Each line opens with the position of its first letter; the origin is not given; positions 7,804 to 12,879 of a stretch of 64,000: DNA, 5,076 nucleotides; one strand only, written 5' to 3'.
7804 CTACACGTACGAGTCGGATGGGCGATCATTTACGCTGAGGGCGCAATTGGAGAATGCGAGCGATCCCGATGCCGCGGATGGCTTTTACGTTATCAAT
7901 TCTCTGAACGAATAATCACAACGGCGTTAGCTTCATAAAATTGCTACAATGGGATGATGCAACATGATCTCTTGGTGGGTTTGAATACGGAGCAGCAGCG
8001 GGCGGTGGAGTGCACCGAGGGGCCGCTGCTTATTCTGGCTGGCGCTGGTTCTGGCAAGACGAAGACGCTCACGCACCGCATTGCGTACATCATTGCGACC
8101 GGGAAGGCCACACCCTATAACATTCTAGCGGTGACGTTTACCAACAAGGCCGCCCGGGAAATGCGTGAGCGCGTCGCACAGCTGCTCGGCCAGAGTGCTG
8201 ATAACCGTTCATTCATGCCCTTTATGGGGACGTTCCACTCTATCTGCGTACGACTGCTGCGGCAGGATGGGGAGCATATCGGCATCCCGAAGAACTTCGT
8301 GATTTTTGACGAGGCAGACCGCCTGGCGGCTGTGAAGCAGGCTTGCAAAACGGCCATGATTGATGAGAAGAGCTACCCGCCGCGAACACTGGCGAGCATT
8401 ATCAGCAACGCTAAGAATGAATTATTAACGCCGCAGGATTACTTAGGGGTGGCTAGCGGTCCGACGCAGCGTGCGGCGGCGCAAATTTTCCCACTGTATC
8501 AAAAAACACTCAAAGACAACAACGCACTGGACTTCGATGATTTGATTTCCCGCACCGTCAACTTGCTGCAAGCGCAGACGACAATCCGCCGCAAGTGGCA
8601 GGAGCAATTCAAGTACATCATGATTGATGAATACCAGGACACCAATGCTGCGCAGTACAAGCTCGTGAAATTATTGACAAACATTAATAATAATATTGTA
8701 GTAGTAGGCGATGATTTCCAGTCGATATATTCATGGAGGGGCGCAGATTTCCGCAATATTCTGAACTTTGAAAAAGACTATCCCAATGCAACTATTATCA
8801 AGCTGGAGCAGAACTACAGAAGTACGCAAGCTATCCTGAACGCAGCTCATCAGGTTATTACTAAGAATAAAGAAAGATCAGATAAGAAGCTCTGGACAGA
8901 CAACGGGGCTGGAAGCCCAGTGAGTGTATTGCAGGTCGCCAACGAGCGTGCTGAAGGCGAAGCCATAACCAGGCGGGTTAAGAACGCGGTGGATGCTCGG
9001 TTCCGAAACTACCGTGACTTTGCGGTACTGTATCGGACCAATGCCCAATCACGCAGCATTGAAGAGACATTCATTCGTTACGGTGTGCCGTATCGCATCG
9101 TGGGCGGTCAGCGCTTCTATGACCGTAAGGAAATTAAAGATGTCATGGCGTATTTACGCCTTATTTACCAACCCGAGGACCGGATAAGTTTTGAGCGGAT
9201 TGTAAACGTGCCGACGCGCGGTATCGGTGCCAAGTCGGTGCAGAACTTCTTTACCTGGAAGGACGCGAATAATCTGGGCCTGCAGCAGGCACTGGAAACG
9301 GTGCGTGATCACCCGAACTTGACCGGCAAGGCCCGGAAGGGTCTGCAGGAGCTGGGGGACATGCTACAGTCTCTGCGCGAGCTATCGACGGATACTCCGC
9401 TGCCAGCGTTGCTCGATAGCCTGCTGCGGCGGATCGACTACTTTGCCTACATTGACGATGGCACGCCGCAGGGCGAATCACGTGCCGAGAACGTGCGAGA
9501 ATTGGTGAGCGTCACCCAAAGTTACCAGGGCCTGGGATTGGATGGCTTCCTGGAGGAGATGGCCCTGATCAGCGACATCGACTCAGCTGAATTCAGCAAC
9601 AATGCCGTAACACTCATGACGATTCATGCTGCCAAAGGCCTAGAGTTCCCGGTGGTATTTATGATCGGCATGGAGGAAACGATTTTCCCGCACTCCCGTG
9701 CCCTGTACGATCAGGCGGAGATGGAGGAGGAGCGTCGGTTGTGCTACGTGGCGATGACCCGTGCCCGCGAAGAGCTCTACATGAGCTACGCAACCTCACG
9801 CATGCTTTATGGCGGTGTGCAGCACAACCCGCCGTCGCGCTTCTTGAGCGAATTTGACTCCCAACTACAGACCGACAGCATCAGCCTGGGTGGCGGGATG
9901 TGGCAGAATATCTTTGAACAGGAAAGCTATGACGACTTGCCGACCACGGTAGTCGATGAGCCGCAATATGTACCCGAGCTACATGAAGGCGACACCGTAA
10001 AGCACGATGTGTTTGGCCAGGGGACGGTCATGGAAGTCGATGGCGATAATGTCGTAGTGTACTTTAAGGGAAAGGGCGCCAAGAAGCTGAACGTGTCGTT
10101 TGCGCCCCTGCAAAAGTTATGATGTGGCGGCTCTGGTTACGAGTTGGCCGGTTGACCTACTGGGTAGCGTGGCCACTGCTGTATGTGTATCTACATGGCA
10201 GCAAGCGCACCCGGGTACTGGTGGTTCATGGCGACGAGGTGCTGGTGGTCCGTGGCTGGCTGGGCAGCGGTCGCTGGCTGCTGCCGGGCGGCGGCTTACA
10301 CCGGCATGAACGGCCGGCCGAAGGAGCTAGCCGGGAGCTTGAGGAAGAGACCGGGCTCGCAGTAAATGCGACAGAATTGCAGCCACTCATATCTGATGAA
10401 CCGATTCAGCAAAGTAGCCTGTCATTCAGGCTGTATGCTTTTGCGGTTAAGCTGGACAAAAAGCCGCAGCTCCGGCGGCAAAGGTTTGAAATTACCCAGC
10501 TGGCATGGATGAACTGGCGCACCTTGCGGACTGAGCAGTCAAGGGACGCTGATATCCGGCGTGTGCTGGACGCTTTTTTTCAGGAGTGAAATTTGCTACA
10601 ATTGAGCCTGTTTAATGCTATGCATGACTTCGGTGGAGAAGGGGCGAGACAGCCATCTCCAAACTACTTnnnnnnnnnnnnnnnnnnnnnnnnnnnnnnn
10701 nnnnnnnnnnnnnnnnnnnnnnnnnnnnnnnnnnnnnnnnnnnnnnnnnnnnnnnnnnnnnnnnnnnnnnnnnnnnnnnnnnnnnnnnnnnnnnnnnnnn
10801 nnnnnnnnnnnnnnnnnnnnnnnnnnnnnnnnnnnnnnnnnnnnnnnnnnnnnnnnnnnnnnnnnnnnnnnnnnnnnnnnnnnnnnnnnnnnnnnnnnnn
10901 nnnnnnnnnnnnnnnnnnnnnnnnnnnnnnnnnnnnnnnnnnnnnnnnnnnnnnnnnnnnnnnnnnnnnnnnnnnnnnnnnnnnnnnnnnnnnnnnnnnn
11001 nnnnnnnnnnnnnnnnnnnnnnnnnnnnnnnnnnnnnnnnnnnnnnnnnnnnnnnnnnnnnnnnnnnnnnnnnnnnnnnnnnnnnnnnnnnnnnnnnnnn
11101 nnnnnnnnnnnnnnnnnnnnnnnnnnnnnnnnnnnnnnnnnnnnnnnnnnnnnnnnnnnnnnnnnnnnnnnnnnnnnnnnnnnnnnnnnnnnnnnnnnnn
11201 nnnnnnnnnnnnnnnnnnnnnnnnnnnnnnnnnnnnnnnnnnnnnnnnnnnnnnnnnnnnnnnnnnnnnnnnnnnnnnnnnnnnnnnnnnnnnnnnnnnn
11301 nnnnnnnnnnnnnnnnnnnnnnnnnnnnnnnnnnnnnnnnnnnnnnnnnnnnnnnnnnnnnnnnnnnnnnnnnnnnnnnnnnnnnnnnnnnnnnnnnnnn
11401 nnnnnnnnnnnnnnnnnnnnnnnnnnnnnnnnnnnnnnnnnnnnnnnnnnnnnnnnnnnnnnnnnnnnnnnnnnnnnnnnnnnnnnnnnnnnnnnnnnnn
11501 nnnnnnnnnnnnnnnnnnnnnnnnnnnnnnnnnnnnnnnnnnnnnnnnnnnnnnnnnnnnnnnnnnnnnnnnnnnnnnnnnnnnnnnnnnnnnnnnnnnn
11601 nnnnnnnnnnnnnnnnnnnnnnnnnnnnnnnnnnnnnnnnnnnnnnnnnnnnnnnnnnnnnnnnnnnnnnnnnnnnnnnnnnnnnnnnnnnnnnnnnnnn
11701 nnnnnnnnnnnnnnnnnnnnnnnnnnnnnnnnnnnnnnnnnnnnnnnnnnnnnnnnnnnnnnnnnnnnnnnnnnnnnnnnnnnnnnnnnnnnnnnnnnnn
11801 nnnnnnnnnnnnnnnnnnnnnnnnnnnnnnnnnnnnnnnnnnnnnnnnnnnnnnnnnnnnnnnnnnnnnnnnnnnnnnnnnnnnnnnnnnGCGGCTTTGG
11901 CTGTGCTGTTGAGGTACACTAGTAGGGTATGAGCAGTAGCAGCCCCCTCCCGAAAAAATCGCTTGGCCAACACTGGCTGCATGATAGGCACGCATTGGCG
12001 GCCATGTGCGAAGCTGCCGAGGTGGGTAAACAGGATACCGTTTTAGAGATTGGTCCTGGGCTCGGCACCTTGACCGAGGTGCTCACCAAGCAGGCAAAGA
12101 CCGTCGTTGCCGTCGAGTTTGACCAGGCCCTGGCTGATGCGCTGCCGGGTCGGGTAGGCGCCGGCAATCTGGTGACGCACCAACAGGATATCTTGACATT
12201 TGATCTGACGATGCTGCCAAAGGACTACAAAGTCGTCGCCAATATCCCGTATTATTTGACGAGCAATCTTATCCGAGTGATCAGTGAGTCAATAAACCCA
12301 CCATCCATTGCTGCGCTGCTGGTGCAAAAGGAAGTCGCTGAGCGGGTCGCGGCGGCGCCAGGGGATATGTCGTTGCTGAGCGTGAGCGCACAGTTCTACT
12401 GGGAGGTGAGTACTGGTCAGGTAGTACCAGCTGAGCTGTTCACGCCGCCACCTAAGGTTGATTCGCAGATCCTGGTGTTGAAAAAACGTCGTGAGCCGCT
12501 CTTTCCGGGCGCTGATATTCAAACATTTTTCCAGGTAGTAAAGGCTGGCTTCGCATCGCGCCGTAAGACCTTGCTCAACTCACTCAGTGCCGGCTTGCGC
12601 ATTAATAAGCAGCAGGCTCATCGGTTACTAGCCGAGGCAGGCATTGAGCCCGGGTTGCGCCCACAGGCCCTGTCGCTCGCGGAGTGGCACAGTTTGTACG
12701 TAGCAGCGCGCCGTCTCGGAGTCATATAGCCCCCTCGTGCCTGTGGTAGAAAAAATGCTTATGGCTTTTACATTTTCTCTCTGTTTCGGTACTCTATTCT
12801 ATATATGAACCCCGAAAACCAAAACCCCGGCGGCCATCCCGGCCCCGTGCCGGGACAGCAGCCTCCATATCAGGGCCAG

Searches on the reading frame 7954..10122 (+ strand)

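Call 58: search_protein_families(library=pfam, proteins=[window:7954-10122:+], max_evalue=0.00001)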
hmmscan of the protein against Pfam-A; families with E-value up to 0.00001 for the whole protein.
window:7954-10122:+ (722 aa): 8 families
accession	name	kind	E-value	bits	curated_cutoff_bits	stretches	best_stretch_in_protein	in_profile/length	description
PF00580.27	UvrD-helicase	-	1.2e-94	317.4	23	1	10-277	1-271/271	UvrD/REP helicase N-terminal domain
PF13361.12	UvrD_C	-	4.8e-76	256.9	25.6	1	282-614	1-349/350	UvrD-like helicase C-terminal domain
PF13245.12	AAA_19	-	6.5e-25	88.3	25.1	1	14-260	1-132/134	AAA domain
PF13538.12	UvrD_C_2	-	4.3e-12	46.1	27.4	1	552-610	2-51/52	UvrD-like helicase C-terminal domain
PF13604.12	AAA_30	-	8.5e-11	42.4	27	0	10-76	2-75/191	AAA domain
PF01443.25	Viral_helicase1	-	6.1e-10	39.7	21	0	468-609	92-225/228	Viral superfamily 1 RNA helicase core domain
PF21196.3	PcrA_UvrD_tudor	-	6.4e-08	32.8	23.9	1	679-721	2-48/48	PcrA/UvrD tudor domain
PF13401.12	AAA_22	-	7.6e-06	26.7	27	0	21-125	4-97/130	AAA domain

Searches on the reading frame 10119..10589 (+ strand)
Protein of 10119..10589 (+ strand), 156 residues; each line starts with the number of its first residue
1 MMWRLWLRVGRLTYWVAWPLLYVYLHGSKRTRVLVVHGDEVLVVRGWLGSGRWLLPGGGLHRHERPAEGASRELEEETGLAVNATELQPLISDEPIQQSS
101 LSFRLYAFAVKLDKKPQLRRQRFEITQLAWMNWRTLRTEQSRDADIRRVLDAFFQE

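Call 58: search_protein_families(library=pfam, proteins=[window:10119-10589:+], max_evalue=0.00001)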
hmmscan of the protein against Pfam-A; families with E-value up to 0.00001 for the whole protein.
window:10119-10589:+ (156 aa): 1 family
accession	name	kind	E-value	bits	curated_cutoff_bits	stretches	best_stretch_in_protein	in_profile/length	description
PF00293.34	NUDIX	-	2.4e-14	53.9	21.1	1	33-149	7-130/134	NUDIX domain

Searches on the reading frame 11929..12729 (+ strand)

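Call 58: search_protein_families(library=pfam, proteins=[window:11929-12729:+], max_evalue=0.00001)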
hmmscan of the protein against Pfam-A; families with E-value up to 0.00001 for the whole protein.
window:11929-12729:+ (266 aa): 2 families
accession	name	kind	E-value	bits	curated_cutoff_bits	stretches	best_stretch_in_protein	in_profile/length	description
PF00398.26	RrnaAD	-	1.7e-51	175.3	24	1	9-257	5-258/263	Ribosomal RNA adenine dimethylase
PF05401.17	NodS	-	7.2e-06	26.4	24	0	23-112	31-121/201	Nodulation protein S (NodS)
